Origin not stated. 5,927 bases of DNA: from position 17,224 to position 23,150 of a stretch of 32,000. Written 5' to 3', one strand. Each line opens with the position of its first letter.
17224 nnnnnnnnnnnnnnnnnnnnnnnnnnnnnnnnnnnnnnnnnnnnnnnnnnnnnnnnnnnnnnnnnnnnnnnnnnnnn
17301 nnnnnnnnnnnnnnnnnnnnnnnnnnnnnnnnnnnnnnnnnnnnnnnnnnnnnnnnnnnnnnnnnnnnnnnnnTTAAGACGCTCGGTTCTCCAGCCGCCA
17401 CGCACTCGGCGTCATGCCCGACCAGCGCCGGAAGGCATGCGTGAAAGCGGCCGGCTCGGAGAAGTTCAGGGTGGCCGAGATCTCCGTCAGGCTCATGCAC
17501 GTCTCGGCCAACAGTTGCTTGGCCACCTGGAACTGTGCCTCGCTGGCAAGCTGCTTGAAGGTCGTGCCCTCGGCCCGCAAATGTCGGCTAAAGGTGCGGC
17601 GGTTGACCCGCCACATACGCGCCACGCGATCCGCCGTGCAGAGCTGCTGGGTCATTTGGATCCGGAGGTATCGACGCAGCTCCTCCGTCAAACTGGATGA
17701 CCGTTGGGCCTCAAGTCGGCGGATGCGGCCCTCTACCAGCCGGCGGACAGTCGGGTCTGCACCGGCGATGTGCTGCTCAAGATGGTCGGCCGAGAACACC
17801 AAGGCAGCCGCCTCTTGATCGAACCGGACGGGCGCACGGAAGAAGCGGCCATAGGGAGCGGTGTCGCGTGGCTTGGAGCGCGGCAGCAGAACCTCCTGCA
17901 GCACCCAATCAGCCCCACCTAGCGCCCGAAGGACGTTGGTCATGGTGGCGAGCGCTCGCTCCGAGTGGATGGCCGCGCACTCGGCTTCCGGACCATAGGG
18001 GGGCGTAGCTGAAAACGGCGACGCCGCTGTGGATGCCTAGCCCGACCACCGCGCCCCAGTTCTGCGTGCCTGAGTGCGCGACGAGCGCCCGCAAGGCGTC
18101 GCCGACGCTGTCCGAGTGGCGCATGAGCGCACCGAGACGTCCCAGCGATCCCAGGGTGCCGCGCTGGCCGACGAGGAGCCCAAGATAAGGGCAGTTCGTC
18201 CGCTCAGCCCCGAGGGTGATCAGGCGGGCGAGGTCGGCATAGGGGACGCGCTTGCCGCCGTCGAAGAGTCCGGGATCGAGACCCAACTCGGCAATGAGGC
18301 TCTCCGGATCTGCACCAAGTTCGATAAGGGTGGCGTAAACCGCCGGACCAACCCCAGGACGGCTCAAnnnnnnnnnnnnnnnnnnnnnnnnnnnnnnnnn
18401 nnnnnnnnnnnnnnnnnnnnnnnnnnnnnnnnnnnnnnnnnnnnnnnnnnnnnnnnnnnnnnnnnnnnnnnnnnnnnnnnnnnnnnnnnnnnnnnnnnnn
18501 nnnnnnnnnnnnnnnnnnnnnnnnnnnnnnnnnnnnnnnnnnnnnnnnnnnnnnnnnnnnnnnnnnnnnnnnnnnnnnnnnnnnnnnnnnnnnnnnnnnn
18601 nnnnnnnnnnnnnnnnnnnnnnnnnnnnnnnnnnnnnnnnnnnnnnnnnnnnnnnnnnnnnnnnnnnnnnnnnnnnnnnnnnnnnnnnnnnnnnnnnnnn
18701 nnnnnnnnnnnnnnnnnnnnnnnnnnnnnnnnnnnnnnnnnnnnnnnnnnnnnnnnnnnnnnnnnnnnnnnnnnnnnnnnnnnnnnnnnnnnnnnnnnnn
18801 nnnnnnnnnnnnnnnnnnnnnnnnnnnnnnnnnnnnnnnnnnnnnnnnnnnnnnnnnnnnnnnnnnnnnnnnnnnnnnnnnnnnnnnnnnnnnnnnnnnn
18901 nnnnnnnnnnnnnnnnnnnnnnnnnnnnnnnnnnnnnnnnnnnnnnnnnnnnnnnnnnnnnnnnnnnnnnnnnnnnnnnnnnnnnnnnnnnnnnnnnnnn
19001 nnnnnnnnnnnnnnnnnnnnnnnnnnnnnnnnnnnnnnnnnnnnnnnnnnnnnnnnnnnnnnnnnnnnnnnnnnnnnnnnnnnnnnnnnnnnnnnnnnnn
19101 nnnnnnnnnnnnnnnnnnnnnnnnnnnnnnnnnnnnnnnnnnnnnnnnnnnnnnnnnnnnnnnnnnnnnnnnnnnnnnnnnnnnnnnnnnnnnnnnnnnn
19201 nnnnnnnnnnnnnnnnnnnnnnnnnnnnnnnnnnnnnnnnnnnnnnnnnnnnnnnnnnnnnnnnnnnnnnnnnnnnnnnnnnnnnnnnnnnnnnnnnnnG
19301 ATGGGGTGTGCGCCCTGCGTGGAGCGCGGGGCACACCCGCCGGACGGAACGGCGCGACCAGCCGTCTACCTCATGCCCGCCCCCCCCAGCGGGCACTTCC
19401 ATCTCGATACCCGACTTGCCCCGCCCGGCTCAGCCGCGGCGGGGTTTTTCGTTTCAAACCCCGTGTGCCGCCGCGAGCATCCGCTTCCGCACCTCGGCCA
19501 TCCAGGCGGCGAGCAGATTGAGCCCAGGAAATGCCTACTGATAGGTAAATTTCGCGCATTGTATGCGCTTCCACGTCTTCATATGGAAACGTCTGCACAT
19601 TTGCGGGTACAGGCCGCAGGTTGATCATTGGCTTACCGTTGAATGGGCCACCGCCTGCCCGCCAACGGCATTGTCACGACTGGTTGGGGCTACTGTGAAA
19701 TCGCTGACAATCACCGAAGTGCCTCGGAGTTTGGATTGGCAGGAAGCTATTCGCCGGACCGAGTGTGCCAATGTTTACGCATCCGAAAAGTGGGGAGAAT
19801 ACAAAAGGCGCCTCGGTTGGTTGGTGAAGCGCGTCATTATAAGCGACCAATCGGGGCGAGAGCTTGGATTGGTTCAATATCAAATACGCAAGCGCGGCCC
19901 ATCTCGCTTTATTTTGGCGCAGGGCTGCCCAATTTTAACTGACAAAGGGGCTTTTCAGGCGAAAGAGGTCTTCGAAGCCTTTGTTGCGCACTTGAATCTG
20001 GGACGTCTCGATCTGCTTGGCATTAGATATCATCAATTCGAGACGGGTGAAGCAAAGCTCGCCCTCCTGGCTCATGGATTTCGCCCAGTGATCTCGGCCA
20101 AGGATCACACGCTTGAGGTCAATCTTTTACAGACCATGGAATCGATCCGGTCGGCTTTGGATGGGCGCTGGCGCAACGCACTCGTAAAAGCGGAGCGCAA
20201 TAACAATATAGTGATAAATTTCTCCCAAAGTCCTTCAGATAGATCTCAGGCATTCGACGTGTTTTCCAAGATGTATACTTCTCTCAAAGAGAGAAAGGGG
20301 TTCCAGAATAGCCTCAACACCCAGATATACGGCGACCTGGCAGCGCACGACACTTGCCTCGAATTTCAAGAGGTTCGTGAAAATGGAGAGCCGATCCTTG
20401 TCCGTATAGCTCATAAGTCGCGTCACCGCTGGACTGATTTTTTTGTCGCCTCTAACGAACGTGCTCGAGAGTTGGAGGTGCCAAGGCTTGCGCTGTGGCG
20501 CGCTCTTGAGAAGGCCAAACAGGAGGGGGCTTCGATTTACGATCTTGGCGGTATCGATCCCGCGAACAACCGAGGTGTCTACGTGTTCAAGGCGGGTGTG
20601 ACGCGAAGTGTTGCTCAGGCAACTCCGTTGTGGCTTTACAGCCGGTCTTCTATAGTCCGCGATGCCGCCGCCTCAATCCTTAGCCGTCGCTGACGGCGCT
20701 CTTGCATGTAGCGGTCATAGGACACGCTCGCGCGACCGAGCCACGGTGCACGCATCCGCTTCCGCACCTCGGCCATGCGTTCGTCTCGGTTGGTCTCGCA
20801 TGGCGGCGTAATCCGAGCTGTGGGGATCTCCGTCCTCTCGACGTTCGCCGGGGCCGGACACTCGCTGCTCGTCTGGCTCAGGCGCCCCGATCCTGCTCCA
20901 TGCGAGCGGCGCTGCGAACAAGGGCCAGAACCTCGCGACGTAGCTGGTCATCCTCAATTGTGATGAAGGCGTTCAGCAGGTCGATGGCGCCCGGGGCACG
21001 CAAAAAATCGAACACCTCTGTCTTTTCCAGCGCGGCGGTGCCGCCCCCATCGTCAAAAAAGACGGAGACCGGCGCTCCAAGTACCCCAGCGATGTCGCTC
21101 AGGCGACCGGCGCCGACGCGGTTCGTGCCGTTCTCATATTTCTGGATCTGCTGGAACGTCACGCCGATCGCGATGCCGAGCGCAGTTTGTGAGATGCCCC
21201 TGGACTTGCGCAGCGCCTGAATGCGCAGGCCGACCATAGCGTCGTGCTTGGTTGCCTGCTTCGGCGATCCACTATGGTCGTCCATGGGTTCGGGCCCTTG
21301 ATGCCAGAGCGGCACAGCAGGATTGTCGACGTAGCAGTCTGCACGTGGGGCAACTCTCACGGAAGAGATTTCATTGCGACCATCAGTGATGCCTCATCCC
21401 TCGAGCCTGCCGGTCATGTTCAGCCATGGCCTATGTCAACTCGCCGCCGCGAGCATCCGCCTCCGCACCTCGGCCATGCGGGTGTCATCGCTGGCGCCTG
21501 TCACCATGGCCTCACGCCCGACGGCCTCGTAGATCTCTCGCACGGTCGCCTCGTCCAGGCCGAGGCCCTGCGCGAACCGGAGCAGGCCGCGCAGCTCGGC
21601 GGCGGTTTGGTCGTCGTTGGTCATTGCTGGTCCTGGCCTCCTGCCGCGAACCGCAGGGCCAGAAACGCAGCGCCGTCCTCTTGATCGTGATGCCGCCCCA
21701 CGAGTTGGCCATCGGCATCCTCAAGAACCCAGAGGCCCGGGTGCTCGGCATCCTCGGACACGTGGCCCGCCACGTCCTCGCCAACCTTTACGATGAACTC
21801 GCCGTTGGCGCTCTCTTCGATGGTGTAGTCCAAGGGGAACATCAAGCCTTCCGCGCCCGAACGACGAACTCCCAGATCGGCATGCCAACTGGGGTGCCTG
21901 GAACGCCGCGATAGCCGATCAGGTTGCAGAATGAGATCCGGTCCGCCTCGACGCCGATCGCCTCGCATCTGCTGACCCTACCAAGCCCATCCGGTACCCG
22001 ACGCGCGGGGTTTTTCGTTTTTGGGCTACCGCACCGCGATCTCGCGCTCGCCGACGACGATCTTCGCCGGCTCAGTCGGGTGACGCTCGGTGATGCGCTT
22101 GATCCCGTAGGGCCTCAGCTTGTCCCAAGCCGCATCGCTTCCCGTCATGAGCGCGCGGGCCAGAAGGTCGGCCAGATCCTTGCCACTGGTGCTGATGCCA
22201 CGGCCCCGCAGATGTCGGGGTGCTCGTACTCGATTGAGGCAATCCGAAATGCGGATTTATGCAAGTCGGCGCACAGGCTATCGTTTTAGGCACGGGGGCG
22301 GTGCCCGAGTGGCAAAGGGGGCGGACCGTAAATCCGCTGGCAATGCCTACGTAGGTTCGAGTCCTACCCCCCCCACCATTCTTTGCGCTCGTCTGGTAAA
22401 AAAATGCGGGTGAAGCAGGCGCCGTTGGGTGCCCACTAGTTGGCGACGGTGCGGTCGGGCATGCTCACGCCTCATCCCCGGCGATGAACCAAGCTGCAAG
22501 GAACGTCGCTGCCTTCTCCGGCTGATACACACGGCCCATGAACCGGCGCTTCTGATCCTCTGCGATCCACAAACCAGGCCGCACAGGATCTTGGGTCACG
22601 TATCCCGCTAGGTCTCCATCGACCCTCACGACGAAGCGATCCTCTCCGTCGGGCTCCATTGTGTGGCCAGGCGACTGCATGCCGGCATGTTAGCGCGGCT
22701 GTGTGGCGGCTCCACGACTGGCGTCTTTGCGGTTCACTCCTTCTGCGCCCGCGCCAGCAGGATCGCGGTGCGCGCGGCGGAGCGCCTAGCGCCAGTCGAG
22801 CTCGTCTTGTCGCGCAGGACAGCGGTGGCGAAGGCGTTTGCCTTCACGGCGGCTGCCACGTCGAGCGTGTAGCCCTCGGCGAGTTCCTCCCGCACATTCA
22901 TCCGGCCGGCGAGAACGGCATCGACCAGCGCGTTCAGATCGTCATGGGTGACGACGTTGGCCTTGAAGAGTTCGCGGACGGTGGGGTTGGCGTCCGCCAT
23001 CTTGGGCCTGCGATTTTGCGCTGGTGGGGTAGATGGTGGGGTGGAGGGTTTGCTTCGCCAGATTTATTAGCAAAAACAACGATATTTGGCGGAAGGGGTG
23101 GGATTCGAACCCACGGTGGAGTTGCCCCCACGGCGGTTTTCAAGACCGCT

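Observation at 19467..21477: The AT-richer FemAB gene and the XRE gene are each bracketed by direct repeats that are 3' fragments of a neighbouring small gene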

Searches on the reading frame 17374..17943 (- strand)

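Call 10: search_protein_families(library=pfam, max_evalue=0.1, proteins=[window:17374-17943:-])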
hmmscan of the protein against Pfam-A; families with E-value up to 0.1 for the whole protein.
window:17374-17943:- (189 aa): 7 families
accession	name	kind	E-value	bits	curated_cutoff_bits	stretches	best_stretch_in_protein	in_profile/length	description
PF12833.13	HTH_18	-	2.1e-18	66.8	33.6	1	108-183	2-78/80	Helix-turn-helix domain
PF12625.12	Arabinose_bd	-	8.3e-13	49.3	27.6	1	2-58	128-184/185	Arabinose-binding domain of AraC transcription regulator, N-term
PF00165.29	HTH_AraC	-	9.8e-10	38.8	26.6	1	150-183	9-41/42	Bacterial regulatory helix-turn-helix proteins, AraC family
PF13384.12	HTH_23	-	0.0017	18.5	24.6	0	89-124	5-40/50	Homeodomain-like domain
PF24465.1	Tri-helical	-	0.003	18.4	27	1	110-158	11-59/85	Tri-helical domain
PF22733.1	NNH1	-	0.009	16.6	27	1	66-176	55-167/177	NACHT N-terminal Helical domain 1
PF07626.16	PSD3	-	0.084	13.8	23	0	41-70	35-64/65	Protein of unknown function (DUF1587)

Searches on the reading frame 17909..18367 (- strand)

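Call 10: search_protein_families(library=pfam, max_evalue=0.1, proteins=[window:17909-18367:-])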
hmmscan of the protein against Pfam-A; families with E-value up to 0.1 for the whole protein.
window:17909-18367:- (152 aa): 1 family
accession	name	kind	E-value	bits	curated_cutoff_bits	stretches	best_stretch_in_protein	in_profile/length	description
PF12625.12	Arabinose_bd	-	2.2e-16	61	27.6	1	18-121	1-106/185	Arabinose-binding domain of AraC transcription regulator, N-term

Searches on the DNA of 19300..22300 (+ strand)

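Call 32: search_dna_similar(query=window:19300-22300:+, collection=plasmids, mode=near, max_rows=20)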
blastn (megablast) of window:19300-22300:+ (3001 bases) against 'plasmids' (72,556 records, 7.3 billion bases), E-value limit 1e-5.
Records with a match: 1; places in all: 1; records where one place covers at least 80% of the query: 0.
Best place of each record, by identity: 80-90% 1.
By first word of the organism name: Rhizobium 1.
By predicted mobility (MOB-suite, as given by PLSDB): non-mobilizable 1.
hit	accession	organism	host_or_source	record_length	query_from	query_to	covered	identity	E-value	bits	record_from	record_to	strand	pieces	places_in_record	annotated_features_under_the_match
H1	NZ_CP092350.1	Rhizobium sp. C104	Cell culture,nodule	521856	1817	1873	2%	87.7%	3e-7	66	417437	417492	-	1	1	helix-turn-helix transcriptional regulator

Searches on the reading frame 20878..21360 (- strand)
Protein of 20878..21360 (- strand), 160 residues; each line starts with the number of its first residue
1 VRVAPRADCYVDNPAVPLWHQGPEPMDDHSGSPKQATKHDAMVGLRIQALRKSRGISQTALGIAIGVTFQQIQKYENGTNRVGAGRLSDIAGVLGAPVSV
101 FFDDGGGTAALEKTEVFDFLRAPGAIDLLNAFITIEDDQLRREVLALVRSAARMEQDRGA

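Call 10: search_protein_families(library=pfam, max_evalue=0.1, proteins=[window:20878-21360:-])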
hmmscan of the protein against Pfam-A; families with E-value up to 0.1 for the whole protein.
window:20878-21360:- (160 aa): 4 families
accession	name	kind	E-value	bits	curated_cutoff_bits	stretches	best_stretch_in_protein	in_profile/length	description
PF01381.28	HTH_3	-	2.2e-10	40.8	23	1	47-99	1-53/55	Helix-turn-helix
PF13560.12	HTH_31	-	8.6e-08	32.8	27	1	44-98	3-58/64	Helix-turn-helix domain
PF13443.12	HTH_26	-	0.00049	20.7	22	1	46-95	1-51/63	Cro/C1-type HTH DNA-binding domain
PF12844.13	HTH_19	-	0.023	15.1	30.2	1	46-91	3-48/64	Helix-turn-helix domain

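Call 11: search_protein_families(library=ncbifam, max_evalue=0.1, proteins=[window:20878-21360:-])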
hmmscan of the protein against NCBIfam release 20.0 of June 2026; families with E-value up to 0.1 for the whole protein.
window:20878-21360:- (160 aa): 13 families
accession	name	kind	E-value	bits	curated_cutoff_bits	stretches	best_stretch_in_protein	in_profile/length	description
NF047948.1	male_kill_WMK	equivalog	9.1e-09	35.2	300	1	42-155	5-114/300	WO male-killing family protein Wmk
TIGR03070.1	couple_hipB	subfamily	1.6e-07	31.2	71.65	1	43-96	3-56/58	type II toxin-antitoxin system Y4mF family antitoxin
NF041951.1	phage_RstR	subfamily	3e-07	30.7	80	1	44-94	4-54/108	RstR family transcriptional repressor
TIGR03830.1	CxxCG_CxxCG_HTH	subfamily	3e-06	27.1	61.8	1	35-80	58-103/127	type II TA system antitoxin MqsA family protein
NF006015.0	PRK08154.1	subfamily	9e-06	25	204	1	31-125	19-112/314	anaerobic benzoate catabolism transcriptional regulator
NF041575.1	antitoxPezA_Strep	equivalog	0.00045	20.2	290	1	42-87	1-46/158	type II toxin-antitoxin system antitoxin PezA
NF007257.0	PRK09706.1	subfamily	0.0008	19.2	101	1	40-106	3-70/135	transcriptional repressor DicA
NF050110.1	TransRegBldD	equivalog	0.0062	16.3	250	1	40-115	6-83/162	transcriptional regulator BldD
NF007408.0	PRK09943.1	equivalog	0.015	14.8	211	1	40-104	5-69/185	HTH-type transcriptional regulator PuuR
NF038139.1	Reg_Aceta_RamB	equivalog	0.015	14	700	1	42-103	2-63/465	acetate metabolism transcriptional regulator RamB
NF052239.1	antitox_spr1629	equivalog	0.046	12.8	335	1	43-80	3-40/377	spr1629 family repressor/antitoxin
NF003162.0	PRK04140.1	equivalog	0.049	12.7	263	1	45-94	129-178/317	transcriptional regulator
NF058600.1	TransRegSco1979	equivalog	0.053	12.6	350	0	40-81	6-47/280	Sco1979 family transcriptional regulator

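Call 24: search_protein_families(library=phrogs, max_evalue=0.01, proteins=[window:20878-21360:-])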
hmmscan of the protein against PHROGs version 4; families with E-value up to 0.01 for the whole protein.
window:20878-21360:- (160 aa): 14 families
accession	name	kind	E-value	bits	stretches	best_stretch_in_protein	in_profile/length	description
phrog_8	-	transcription regulation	1.5e-11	45.3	1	38-100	72-134/346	transcriptional regulator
phrog_2439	-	transcription regulation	3.9e-10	40.2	1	42-105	7-70/367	transcriptional regulator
phrog_3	-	transcription regulation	3.6e-08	34.6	1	36-107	82-152/430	transcriptional repressor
phrog_4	-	transcription regulation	3.9e-08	33.7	1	34-110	126-200/400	transcriptional repressor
phrog_955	-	DNA, RNA and nucleotide metabolism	3.6e-06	27.8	1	32-92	14-74/142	HTH DNA binding protein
phrog_2328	-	transcription regulation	1.1e-05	26.2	1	34-98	12-71/128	transcriptional repressor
phrog_5823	-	transcription regulation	1.6e-05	25.2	1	41-112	5-77/404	transcriptional regulator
phrog_1373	-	transcription regulation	5.7e-05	24.2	1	46-100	67-121/166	transcriptional regulator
phrog_2967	-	transcription regulation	7.1e-05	23.4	1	40-101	8-69/225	transcriptional regulator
phrog_2104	-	unknown function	0.00052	21.2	1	36-81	33-78/103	-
phrog_147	-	transcription regulation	0.0022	19.3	1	43-91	5-54/100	transcriptional regulator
phrog_7241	-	transcription regulation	0.0024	18.9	1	47-98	66-117/122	transcriptional regulator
phrog_37093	-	transcription regulation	0.0062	17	0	46-69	9-32/42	transcriptional regulator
phrog_9908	-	DNA, RNA and nucleotide metabolism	0.0077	16.4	0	42-96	13-67/282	DNA binding protein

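Call 77: search_protein_families(library=padloc, max_evalue=0.001, proteins=[window:20878-21360:-])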
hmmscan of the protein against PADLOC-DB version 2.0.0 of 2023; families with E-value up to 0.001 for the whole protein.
window:20878-21360:- (160 aa): 12 families
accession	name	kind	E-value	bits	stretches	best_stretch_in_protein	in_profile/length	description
PDLC03952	RmrA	-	1.9e-09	34.8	1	34-117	14-97/395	-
PDLC03947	RmrA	-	5.1e-09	33.4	1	35-112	4-81/383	-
PDLC03949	RmrA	-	4.9e-08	30.2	1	46-104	6-64/363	-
PDLC03955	RmrA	-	1.7e-06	25.6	1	45-123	23-100/371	-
PDLC02926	HTH_VI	-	3.1e-06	25.3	1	42-102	1-61/92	-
PDLC03948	RmrA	-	4.3e-06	23.9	1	43-105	9-71/397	-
PDLC03951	RmrA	-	5.1e-06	23.7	1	44-103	10-69/400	-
PDLC03944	RmrA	-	1.4e-05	22.4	1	41-106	5-70/384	-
PDLC03954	RmrA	-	0.00011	19.2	1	40-117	8-84/380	-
PDLC03946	RmrA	-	0.00018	18.4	1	46-105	6-65/357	-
PDLC03953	RmrA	-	0.00055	17.3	1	41-101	4-64/373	-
PDLC04142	capH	-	0.00059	18.9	1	44-102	8-66/103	capH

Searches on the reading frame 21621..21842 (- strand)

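Call 10: search_protein_families(library=pfam, max_evalue=0.1, proteins=[window:21621-21842:-])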
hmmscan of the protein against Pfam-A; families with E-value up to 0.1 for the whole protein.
window:21621-21842:- (73 aa): 1 family
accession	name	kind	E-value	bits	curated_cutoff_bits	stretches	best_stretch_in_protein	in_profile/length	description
PF22255.2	Gp44-like_2nd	-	0.017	15.5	27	1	15-48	48-81/84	Baseplate hub protein gp44-like, second domain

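Call 11: search_protein_families(library=ncbifam, max_evalue=0.1, proteins=[window:21621-21842:-])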
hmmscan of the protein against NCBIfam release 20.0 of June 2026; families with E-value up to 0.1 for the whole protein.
window:21621-21842:- (73 aa): 0 families

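Call 24: search_protein_families(library=phrogs, max_evalue=0.01, proteins=[window:21621-21842:-])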
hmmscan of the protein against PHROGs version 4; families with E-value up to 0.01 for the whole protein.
window:21621-21842:- (73 aa): 0 families

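Call 77: search_protein_families(library=padloc, max_evalue=0.001, proteins=[window:21621-21842:-])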
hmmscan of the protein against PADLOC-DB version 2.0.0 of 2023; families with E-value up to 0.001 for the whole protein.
window:21621-21842:- (73 aa): 0 families

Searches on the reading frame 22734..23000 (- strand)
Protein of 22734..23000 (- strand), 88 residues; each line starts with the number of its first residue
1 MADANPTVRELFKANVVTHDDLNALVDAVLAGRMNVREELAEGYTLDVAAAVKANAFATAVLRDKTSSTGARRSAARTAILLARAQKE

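Call 10: search_protein_families(library=pfam, max_evalue=0.1, proteins=[window:22734-23000:-])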
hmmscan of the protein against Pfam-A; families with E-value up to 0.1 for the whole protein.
window:22734-23000:- (88 aa): 1 family
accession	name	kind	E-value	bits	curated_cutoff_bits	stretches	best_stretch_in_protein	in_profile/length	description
PF06426.19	SATase_N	-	0.045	14.5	21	1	2-42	13-53/105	Serine acetyltransferase, N-terminal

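Call 11: search_protein_families(library=ncbifam, max_evalue=0.1, proteins=[window:22734-23000:-])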
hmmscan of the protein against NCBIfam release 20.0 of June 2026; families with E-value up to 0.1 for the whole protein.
window:22734-23000:- (88 aa): 0 families

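Call 24: search_protein_families(library=phrogs, max_evalue=0.01, proteins=[window:22734-23000:-])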
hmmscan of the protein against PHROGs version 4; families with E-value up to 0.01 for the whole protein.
window:22734-23000:- (88 aa): 0 families

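Call 77: search_protein_families(library=padloc, max_evalue=0.001, proteins=[window:22734-23000:-])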
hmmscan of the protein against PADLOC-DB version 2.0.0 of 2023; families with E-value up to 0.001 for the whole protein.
window:22734-23000:- (88 aa): 0 families
